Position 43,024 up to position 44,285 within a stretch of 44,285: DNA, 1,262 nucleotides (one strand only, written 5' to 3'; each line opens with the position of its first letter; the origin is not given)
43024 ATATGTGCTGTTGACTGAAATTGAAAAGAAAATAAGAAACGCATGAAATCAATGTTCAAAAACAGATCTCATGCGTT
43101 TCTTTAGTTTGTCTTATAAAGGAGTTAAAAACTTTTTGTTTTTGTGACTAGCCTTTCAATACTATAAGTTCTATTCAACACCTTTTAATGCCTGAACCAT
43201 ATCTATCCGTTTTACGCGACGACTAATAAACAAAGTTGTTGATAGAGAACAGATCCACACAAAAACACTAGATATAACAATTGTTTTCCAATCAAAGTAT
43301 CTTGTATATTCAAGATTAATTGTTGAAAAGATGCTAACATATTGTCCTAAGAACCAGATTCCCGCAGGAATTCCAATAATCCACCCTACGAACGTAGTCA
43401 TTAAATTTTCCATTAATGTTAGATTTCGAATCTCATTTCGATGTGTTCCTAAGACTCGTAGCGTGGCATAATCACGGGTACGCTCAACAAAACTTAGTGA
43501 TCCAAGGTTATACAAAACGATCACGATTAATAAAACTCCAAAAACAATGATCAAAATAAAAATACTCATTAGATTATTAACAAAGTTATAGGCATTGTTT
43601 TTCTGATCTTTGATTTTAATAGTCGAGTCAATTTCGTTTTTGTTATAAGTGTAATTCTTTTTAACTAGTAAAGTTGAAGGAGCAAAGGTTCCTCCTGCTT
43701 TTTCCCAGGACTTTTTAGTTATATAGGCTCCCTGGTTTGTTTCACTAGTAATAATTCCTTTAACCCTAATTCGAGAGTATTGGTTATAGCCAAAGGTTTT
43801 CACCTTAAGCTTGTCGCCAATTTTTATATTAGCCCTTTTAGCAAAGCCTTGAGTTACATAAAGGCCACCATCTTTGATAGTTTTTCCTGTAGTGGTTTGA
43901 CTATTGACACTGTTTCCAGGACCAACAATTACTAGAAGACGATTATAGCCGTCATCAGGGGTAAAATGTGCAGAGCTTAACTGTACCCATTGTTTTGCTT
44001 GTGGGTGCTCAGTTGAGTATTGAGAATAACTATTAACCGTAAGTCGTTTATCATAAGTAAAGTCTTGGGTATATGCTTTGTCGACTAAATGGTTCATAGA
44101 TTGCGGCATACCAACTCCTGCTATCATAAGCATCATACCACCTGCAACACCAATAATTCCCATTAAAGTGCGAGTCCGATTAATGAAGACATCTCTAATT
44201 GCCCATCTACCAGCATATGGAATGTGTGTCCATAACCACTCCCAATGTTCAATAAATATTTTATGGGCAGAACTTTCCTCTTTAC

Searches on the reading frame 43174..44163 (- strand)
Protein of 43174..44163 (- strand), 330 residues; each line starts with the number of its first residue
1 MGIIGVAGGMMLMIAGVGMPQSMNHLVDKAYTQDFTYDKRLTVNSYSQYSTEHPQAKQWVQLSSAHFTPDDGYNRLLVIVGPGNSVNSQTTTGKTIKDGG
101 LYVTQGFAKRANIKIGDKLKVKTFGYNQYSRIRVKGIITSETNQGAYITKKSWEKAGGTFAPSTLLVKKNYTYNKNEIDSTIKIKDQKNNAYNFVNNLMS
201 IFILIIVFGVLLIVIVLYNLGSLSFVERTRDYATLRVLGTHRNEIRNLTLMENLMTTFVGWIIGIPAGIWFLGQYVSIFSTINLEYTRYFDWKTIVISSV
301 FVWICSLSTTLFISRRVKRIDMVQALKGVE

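Call 58: search_protein_families(library=pfam, proteins=[window:43174-44163:-], max_evalue=0.001)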
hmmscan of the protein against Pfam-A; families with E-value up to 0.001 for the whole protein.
window:43174-44163:- (330 aa): 1 family
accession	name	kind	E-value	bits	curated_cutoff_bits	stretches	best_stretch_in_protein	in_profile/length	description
PF02687.27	FtsX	-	4.6e-19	69.1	25.5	1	204-321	2-119/120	FtsX-like permease C-terminal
